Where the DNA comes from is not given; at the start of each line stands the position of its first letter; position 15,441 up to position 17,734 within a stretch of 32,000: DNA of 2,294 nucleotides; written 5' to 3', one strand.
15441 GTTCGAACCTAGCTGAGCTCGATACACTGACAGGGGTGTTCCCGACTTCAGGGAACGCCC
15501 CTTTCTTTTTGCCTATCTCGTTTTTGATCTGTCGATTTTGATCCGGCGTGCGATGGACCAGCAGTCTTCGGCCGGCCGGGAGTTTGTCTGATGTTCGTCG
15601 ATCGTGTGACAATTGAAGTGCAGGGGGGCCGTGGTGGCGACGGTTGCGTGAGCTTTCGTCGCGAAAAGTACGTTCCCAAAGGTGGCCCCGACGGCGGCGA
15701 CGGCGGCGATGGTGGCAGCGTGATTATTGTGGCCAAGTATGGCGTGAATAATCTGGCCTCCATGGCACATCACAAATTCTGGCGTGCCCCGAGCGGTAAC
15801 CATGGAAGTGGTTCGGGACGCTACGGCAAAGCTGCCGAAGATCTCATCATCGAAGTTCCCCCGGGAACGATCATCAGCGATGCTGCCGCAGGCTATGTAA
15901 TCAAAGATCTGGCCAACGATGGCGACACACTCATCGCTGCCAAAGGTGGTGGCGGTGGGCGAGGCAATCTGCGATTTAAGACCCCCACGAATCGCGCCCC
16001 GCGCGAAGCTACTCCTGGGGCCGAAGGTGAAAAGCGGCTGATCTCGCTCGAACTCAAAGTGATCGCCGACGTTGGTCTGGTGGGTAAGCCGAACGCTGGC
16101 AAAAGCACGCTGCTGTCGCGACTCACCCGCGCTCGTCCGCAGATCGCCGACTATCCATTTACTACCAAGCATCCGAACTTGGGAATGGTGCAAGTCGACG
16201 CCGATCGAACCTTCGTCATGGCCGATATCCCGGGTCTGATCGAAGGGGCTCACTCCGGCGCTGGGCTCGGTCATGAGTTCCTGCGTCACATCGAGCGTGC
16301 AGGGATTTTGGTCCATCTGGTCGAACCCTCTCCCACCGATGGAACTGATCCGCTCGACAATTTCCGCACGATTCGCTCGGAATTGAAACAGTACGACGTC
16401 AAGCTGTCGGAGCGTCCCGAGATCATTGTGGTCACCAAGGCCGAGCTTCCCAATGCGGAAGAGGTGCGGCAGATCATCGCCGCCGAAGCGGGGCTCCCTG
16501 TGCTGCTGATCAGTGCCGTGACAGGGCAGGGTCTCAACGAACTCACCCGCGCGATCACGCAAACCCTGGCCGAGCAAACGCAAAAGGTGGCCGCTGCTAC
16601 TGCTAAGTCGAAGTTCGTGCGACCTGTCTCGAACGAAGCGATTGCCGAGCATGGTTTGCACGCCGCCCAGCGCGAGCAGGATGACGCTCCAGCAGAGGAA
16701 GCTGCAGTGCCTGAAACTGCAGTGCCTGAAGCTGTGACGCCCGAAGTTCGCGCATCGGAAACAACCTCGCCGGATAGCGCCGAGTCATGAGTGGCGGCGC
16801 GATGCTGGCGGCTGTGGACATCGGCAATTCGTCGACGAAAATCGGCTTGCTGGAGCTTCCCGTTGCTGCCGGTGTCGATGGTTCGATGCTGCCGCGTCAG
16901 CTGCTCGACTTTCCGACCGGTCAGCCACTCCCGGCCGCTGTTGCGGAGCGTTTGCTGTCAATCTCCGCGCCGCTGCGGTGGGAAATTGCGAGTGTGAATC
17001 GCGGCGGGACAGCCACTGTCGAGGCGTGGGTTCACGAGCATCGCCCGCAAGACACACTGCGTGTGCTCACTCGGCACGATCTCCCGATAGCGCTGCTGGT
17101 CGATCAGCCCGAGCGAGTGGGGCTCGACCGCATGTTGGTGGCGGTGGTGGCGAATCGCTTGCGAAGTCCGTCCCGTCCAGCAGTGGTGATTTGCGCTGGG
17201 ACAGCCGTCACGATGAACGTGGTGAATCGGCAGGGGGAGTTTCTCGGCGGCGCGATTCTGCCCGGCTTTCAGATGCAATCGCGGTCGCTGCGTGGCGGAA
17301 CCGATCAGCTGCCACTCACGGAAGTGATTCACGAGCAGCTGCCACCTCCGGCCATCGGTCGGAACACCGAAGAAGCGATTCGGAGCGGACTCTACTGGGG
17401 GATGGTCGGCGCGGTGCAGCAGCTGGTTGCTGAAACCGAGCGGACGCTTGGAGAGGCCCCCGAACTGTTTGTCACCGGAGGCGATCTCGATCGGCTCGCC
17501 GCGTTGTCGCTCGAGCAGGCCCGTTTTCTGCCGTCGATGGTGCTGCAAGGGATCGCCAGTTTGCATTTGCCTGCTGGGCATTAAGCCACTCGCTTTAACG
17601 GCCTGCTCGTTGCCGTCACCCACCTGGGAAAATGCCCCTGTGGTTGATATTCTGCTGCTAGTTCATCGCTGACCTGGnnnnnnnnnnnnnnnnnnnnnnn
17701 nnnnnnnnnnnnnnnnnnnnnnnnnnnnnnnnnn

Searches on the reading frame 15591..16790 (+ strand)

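Call 37: search_protein_families(library=pfam, proteins=[window:15591-16790:+], max_evalue=0.001)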
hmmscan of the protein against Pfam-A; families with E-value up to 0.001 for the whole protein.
window:15591-16790:+ (399 aa): 5 families
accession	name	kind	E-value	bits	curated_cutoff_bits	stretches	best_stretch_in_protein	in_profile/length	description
PF01018.28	GTP1_OBG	-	1.1e-56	191.2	27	1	3-157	1-155/155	GTP1/OBG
PF01926.29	MMR_HSR1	-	1.7e-26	93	21.9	1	160-283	1-113/113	50S ribosome-binding GTPase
PF02421.24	FeoB_N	-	3.2e-10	40.2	27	1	161-216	3-57/156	Ferrous iron transport protein B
PF03308.22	MeaB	-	0.00015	21.3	23.1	0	282-337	191-245/273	Methylmalonyl Co-A mutase-associated GTPase MeaB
PF03193.22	RsgA_GTPase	-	0.00071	19.9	30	0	277-325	56-107/174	RsgA GTPase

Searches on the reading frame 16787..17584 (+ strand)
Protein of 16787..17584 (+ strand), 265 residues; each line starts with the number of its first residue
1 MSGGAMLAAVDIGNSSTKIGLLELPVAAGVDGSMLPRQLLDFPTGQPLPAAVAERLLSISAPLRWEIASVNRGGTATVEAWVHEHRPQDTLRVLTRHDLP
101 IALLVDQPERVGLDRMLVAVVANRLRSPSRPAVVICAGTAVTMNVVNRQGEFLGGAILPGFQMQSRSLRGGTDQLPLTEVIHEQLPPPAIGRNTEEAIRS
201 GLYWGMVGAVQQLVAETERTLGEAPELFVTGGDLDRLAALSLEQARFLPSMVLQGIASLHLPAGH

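Call 37: search_protein_families(library=pfam, proteins=[window:16787-17584:+], max_evalue=0.001)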
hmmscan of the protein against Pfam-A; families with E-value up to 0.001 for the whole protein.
window:16787-17584:+ (265 aa): 1 family
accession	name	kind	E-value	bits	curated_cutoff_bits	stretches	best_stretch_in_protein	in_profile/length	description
PF03309.20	Pan_kinase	-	3.4e-37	128.7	24.7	1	9-215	3-204/205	Type III pantothenate kinase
